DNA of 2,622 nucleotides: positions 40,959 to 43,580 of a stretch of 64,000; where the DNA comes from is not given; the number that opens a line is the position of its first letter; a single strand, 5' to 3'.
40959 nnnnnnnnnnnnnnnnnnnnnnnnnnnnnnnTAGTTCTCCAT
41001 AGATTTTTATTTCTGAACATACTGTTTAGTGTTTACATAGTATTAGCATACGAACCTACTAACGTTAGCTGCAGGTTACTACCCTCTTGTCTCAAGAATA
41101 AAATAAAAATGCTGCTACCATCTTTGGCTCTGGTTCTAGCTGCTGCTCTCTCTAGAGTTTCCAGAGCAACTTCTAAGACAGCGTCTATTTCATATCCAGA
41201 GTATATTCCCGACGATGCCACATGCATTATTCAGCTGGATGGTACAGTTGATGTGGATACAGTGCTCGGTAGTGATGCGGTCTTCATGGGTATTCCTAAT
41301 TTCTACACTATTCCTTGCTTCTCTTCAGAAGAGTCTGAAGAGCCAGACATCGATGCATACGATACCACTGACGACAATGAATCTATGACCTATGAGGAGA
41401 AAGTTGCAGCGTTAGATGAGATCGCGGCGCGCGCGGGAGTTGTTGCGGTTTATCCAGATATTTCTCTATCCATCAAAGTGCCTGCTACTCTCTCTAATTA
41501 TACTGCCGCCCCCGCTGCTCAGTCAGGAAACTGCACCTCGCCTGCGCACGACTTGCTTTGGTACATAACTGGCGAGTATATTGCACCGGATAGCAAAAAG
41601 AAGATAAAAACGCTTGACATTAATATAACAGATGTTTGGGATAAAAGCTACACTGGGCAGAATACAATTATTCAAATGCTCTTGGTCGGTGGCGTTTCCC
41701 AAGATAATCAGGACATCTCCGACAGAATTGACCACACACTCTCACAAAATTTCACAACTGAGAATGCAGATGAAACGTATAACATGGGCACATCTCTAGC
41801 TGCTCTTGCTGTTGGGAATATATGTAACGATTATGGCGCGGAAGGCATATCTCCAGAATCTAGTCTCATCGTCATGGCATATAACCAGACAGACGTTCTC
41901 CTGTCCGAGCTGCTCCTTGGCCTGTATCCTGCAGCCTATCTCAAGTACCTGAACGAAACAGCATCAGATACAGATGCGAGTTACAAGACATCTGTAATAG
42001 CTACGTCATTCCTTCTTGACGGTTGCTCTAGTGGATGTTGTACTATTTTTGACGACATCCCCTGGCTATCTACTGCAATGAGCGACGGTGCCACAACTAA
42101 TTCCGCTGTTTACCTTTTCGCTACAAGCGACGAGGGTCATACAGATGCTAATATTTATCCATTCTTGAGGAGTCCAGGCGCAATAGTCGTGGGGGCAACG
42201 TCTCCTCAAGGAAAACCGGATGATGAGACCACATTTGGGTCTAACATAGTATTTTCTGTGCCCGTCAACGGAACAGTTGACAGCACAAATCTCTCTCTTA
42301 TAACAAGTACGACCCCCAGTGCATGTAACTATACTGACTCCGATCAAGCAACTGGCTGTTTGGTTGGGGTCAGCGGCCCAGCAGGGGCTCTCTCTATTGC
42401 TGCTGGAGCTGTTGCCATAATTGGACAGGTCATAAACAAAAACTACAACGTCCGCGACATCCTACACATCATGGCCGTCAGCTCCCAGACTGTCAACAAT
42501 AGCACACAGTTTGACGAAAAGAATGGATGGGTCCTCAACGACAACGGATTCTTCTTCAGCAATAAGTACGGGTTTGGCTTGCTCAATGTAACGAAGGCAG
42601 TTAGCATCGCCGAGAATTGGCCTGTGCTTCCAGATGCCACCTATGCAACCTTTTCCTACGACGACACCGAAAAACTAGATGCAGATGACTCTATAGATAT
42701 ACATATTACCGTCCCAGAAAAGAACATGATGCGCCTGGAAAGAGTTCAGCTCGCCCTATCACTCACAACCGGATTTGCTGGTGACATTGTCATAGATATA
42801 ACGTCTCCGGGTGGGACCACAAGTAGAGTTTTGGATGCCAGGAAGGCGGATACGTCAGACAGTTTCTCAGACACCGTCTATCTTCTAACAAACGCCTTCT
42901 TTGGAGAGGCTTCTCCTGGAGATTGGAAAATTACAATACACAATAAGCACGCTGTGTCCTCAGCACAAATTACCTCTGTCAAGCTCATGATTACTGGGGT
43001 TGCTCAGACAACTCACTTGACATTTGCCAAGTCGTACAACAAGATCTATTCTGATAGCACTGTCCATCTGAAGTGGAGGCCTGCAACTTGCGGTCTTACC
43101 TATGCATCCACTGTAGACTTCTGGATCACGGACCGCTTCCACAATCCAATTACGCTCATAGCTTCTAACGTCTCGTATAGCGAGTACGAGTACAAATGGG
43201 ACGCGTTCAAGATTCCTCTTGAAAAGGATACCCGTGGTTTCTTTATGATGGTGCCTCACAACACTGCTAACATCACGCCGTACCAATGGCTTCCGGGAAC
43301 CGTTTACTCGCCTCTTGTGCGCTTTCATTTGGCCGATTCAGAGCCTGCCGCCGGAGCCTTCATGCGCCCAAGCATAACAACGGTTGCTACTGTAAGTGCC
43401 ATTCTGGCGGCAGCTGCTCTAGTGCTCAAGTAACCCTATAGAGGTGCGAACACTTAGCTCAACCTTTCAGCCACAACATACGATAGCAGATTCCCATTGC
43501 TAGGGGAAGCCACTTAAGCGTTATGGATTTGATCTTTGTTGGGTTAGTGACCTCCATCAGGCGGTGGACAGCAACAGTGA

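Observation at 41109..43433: Kexin/furin-like subtilase with a conserved P-domain but three of four catalytic residues replaced (a pseudo-convertase)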

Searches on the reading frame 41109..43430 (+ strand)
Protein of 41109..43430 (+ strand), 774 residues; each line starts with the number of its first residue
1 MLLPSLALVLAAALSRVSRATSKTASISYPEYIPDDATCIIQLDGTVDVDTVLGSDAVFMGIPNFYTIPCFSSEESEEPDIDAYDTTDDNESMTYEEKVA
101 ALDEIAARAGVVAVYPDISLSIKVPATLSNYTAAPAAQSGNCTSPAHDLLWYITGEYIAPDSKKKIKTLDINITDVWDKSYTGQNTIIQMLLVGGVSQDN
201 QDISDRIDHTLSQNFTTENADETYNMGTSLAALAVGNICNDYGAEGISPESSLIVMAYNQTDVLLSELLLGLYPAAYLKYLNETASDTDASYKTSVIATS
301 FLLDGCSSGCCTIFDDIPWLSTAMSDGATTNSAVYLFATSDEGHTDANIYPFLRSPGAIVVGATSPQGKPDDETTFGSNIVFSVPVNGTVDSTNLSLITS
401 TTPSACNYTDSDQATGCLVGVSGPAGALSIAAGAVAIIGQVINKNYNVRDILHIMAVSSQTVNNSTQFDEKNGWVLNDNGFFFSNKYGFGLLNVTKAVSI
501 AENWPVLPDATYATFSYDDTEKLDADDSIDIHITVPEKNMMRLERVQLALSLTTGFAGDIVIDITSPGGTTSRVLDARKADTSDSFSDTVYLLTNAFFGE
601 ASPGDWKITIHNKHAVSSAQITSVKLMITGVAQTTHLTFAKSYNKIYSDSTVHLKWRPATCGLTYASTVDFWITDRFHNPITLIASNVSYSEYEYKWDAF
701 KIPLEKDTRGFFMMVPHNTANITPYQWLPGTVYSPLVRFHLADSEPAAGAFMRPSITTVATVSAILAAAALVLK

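Call 3: search_protein_families(library=pfam, proteins=[window:41109-43430:+], max_evalue=1)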
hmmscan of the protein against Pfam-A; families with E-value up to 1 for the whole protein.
window:41109-43430:+ (774 aa): 3 families
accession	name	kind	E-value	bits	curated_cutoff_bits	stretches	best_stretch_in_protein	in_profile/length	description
PF01483.27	P_proprotein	-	1.2e-13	51.4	21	1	543-626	1-84/86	Proprotein convertase P-domain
PF00082.27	Peptidase_S8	-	0.0002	21.2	21.8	1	185-474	26-287/288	Subtilase family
PF10342.15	Kre9_KNH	-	0.35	12.1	24.6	0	649-727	11-88/94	Kre9/KNH-like N-terminal Ig-like domain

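Call 4: search_solved_structures(query=window:41109-43430:+, max_evalue=1, show_alignments=3)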
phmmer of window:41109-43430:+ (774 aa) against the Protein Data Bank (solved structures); distinct sequences matched with E-value up to 1: 11.
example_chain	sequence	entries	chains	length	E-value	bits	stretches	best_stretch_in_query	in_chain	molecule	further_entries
4omc_A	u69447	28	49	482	3.9e-22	81.3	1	400-633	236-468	Furin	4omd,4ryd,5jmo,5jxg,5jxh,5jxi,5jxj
6yd3_A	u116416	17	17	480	4.2e-22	81.2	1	400-633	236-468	Furin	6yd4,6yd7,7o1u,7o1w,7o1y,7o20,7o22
1p8j_A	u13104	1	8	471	2.4e-21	78.6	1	400-632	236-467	Furin precursor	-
7lcu_A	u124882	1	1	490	7.1e-21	77.1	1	400-640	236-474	Furin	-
4z2a_A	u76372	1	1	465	2.5e-20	75.3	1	400-631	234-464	Furin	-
2id4_A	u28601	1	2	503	6.4e-16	60.7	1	398-613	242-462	Kexin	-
1ot5_A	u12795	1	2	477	9e-16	60.2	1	398-612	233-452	Kexin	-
1r64_A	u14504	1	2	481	9e-16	60.2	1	398-612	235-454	Kexin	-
3wqb_A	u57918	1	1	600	1.8e-09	39.4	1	393-611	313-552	Extracellular serine protease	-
3hjr_A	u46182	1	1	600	2.1e-09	39.2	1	393-611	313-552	Extracellular serine protease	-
7xr8_A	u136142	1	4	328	0.00084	20.7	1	172-258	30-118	Major intracellular serine protease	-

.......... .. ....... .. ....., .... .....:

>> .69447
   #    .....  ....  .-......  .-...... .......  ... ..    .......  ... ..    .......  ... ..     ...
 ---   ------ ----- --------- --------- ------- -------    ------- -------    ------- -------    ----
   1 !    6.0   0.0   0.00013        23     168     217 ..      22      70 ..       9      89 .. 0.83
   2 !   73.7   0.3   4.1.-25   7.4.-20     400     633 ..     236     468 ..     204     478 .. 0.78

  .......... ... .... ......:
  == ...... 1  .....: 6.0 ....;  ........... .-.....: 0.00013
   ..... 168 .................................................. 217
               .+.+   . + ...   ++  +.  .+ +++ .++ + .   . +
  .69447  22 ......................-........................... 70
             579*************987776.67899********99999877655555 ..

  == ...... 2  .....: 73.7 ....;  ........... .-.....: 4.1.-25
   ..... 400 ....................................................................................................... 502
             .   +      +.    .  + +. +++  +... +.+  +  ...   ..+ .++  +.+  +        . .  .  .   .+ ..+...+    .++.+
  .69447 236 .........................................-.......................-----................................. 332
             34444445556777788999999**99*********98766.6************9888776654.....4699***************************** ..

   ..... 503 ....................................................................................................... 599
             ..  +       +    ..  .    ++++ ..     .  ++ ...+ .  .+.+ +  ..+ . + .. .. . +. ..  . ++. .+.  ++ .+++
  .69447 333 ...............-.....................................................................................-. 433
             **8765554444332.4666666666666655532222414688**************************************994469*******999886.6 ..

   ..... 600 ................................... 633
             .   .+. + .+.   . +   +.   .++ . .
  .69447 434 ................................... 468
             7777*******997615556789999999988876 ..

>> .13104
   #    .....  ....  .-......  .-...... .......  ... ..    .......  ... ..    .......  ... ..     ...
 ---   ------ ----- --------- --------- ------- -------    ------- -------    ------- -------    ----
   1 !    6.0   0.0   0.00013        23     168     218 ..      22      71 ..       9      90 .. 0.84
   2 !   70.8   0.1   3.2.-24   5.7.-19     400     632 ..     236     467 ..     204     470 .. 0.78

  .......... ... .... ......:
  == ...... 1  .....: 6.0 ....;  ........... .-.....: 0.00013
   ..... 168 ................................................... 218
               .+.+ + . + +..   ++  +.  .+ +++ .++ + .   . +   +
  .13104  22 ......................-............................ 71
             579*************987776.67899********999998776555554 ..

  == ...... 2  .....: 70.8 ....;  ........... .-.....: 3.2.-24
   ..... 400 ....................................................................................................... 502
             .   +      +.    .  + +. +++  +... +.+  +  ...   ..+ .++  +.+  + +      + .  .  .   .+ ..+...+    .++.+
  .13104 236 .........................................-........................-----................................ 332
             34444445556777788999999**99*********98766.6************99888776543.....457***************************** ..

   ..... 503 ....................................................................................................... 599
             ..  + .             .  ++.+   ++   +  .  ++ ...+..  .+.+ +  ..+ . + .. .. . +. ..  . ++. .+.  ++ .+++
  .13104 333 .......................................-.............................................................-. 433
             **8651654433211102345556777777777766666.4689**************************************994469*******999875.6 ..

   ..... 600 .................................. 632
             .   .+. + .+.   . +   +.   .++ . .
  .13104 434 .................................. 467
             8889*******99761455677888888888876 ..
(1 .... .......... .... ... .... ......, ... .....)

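Call 5: find_homologous_proteins(query=window:41109-43430:+, max_evalue=0.001)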
Query window:41109-43430:+ (774 aa): 6 proteins with E <= 0.001 among 8000 candidates.
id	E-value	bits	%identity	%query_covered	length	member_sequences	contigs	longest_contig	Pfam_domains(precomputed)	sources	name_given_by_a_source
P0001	0.0e+0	1730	100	100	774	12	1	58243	PF01483.28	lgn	-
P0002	0.0e+0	1481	84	95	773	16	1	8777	PF01483.28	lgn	-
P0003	0.0e+0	1461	83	100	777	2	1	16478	PF01483.28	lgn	-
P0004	0.0e+0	1431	81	100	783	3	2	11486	PF01483.28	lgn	-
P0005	2.4e-12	64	28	25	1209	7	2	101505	PF14843.12,PF16470.11,PF01483.28,PF00082.28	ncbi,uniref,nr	ncbi:unnamed protein product [Rotaria sordida]|uniref:P/Homo B domain-containing protein n=1 Tax=Rot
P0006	3.5e-10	57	24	60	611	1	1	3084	PF22352.3,PF00801.27,PF01483.28,PF00082.28,PF18911.7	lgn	-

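Call 7: list_cluster_members(proteins=[P0001, P0002, P0003, P0004])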
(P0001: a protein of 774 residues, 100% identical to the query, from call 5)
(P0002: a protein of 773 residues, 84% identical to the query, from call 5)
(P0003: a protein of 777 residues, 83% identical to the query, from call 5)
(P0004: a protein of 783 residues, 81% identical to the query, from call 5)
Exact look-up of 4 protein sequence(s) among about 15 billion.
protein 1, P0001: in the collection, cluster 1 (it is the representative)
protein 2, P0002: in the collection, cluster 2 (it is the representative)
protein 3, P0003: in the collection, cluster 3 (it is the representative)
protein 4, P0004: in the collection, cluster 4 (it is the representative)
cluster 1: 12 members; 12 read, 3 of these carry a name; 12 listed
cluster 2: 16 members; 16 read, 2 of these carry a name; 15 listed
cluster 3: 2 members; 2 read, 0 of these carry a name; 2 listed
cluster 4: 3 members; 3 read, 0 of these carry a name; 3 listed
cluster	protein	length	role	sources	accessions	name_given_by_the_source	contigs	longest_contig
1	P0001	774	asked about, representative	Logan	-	-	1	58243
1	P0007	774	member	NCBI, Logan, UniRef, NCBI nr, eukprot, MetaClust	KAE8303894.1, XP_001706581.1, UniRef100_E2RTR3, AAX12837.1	Furin/Protein converstase 2 [Giardia duodenalis] | Furin/Protein converstase 2 n=2 Tax=Giardia intestinalis TaxID=5741 RepID=E2RTR3_GIAIC | Furin/Protein converstase 2 [Giardia intestinalis]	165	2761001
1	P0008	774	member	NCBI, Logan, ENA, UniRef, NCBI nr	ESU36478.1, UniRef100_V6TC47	Peptidase, S8/S53 family [Giardia duodenalis] | Peptidase, S8/S53 family n=1 Tax=Giardia intestinalis TaxID=5741 RepID=V6TC47_GIAIN | Peptidase, S8/S53 family [Giardia intestinalis]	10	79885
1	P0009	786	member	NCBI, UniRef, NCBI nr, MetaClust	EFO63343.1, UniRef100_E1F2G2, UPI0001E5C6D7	Furin precursor putative serine protease [Giardia lamblia P15] | Furin putative serine protease n=1 Tax=Giardia intestinalis (strain P15) TaxID=658858 ... | status=active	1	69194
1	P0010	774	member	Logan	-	-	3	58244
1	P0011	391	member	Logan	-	-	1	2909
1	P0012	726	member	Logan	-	-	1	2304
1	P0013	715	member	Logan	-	-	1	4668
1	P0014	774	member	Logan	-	-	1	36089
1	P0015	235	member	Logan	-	-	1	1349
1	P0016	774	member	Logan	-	-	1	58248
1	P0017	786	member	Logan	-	-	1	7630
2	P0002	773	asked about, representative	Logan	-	-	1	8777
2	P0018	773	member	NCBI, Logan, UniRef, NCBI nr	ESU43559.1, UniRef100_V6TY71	Peptidase, S8/S53 family [Giardia duodenalis] | Peptidase, S8/S53 family n=1 Tax=Giardia intestinalis TaxID=5741 RepID=V6TY71_GIAIN | Peptidase, S8/S53 family [Giardia intestinalis]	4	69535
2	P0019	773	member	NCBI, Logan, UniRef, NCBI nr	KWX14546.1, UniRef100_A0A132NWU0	Peptidase/ S8/S53 family [Giardia duodenalis assemblage B] | Peptidase/ S8/S53 family n=1 Tax=Giardia duodenalis assemblage B TaxID=1394984 ... | Peptidase/ S8/S53 family [Giardia intestinalis assemblage B]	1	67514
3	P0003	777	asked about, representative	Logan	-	-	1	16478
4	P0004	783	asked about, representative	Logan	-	-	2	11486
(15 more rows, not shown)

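Call 21: search_solved_structures(query=A1, max_evalue=1, show_alignments=2)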
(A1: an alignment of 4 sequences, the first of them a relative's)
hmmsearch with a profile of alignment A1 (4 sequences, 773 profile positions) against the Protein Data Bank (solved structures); distinct sequences matched with E-value up to 1: 11.
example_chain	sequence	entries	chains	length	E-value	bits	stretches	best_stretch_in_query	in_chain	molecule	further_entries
6yd3_A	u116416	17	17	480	4.4e-17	64.5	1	410-629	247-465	Furin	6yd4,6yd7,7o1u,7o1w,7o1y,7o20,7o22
4omc_A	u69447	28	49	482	4.5e-17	64.5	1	410-629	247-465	Furin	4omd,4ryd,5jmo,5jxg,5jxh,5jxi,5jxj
7lcu_A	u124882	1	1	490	6.3e-17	64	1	410-631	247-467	Furin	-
4z2a_A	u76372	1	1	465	1e-16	63.3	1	410-615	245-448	Furin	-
1p8j_A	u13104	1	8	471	1e-16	63.2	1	410-615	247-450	Furin precursor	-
1ot5_A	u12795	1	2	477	1.3e-16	63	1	355-625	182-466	Kexin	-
2id4_A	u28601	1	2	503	1.3e-16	62.9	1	355-628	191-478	Kexin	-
1r64_A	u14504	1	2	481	1.3e-16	62.9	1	355-625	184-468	Kexin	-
3wqb_A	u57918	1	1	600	2.4e-11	45.5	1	347-610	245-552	Extracellular serine protease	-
3hjr_A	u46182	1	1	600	5.4e-11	44.3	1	409-610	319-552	Extracellular serine protease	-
7xr8_A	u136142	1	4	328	0.0052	17.9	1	171-256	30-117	Major intracellular serine protease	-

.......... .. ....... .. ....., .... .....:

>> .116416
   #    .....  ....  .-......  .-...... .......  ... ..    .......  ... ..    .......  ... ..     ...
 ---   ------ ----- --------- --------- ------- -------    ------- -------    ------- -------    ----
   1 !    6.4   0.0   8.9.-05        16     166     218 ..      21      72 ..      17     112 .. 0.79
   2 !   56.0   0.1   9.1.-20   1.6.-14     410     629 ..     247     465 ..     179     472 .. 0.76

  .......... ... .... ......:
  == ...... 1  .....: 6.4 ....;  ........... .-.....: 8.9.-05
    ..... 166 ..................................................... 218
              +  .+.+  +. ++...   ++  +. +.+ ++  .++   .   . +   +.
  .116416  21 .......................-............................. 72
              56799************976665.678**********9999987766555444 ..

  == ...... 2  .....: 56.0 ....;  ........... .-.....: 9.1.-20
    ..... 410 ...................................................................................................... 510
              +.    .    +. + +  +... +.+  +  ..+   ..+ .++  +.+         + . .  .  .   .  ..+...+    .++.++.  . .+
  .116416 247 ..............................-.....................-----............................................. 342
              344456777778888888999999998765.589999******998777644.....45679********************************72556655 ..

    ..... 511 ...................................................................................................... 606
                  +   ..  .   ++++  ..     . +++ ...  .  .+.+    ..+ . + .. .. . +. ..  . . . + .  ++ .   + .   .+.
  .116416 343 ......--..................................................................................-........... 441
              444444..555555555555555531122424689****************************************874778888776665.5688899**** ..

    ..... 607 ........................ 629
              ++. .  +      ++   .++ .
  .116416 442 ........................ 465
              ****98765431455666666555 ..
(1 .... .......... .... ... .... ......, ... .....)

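Call 23: find_homologous_proteins(query=A2, max_evalue=0.00001)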
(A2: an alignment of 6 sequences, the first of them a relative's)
Query A2 (6 sequences) (774 aa, profile of the alignment): 8 proteins with E <= 0.00001 among 8000 candidates.
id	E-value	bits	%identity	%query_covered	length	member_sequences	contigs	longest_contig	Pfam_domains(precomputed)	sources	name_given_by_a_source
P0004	0.0e+0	1476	80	100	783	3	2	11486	PF01483.28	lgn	-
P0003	0.0e+0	1472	82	100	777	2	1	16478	PF01483.28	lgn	-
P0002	0.0e+0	1463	84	95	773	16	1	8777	PF01483.28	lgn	-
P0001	0.0e+0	1453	100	100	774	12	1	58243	PF01483.28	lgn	-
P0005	4.4e-260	883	28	25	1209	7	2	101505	PF14843.12,PF16470.11,PF01483.28,PF00082.28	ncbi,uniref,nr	ncbi:unnamed protein product [Rotaria sordida]|uniref:P/Homo B domain-containing protein n=1 Tax=Rot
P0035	1.0e-52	198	27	31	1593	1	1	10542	PF18998.7,PF01483.28,PF00082.28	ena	-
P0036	9.9e-17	78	23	17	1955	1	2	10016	PF00629.31,PF18962.8,PF16893.12,PF00041.28,PF00082.28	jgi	jgi:subtilisin family serine protease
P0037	3.9e-10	57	-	-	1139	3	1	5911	PF00082.28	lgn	-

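Call 29: find_encoding_contigs(protein=P0002, flank=8000, max_places=2)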
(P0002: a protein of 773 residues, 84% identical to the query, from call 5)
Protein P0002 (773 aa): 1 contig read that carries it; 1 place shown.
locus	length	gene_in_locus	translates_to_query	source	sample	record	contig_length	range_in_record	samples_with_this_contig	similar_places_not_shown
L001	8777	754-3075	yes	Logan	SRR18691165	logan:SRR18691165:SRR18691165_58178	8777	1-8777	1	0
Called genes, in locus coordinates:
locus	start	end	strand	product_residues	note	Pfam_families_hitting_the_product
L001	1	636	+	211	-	?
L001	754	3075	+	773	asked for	PF01483:P_proprotein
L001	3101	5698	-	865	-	PF00149:Metallophos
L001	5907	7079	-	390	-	PF02146:SIR2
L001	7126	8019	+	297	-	PF00112:Peptidase_C1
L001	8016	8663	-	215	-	PF16835:SF3A2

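Call 30: find_encoding_contigs(protein=P0003, flank=8000, max_places=2)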
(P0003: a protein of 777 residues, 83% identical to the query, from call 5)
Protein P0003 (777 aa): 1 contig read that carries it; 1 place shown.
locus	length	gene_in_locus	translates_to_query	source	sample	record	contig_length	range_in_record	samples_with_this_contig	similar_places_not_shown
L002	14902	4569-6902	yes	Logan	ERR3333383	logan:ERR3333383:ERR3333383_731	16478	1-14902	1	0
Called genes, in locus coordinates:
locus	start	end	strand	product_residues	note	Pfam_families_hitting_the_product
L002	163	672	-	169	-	-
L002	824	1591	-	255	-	-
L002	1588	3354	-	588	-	-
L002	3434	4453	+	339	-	PF04098:Rad52_Rad22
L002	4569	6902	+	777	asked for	PF01483:P_proprotein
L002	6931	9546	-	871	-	PF00149:Metallophos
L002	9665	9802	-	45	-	-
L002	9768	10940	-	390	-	PF02146:SIR2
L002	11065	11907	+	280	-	PF00112:Peptidase_C1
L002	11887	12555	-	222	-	PF16835:SF3A2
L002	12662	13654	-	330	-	PF06027:SLC35F, PF00892:EamA (faint)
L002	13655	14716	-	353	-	PF04406:TP6A_N, PF21180:TOP6A-Spo11_Toprim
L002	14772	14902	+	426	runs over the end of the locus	-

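Call 31: find_encoding_contigs(protein=P0004, flank=8000, max_places=2)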
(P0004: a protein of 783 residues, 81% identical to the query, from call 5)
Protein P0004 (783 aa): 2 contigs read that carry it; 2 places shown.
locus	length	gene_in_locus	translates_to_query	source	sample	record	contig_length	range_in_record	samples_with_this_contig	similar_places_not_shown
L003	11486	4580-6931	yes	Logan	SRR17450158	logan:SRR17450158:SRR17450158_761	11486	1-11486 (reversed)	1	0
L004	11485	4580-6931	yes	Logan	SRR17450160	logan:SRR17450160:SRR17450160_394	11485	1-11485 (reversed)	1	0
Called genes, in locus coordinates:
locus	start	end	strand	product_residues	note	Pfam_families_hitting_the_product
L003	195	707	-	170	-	-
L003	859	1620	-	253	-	-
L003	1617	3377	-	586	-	-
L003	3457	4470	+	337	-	PF04098:Rad52_Rad22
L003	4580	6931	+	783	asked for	PF01483:P_proprotein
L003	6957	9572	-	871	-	PF00149:Metallophos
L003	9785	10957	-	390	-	PF02146:SIR2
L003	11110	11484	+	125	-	?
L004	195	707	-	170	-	-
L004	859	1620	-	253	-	-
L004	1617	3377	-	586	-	-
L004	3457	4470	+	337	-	PF04098:Rad52_Rad22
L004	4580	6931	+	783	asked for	PF01483:P_proprotein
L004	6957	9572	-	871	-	PF00149:Metallophos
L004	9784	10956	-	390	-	PF02146:SIR2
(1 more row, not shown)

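Call 35: search_protein_representatives(alignment_id=A1)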
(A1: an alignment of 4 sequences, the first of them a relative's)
Query: 4 sequences, 773 profile positions. Proteins with E-value up to 0.001 (for the whole library): 3956; up to 1e-10: 1233; up to 1e-30: 6. The best 150 are listed.
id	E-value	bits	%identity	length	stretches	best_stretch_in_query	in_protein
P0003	0.0e+00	1719.2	-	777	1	1-773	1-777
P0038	5.2e-203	692.6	-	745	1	22-768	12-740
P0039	6.3e-90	318.6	-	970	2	329-769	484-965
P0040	7.0e-65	235.8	-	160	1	1-154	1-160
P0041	1.1e-38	149.1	-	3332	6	215-602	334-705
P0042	1.3e-33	132.4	-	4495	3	410-628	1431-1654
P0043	1.4e-28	115.8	-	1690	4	409-620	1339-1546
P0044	2.0e-28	115.2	-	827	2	317-629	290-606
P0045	2.9e-27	111.4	-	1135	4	415-613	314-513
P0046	6.5e-25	103.6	-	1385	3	169-616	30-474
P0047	8.1e-25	103.3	-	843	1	142-610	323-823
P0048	9.8e-25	103.1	-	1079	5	334-627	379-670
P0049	4.1e-24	101.0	-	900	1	164-659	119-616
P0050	6.5e-24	100.3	-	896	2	414-619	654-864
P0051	1.3e-23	99.3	-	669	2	358-612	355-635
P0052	1.5e-23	99.1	-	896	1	164-629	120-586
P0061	7.3e-22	93.6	-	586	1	168-616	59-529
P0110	7.1e-19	83.7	-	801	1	168-632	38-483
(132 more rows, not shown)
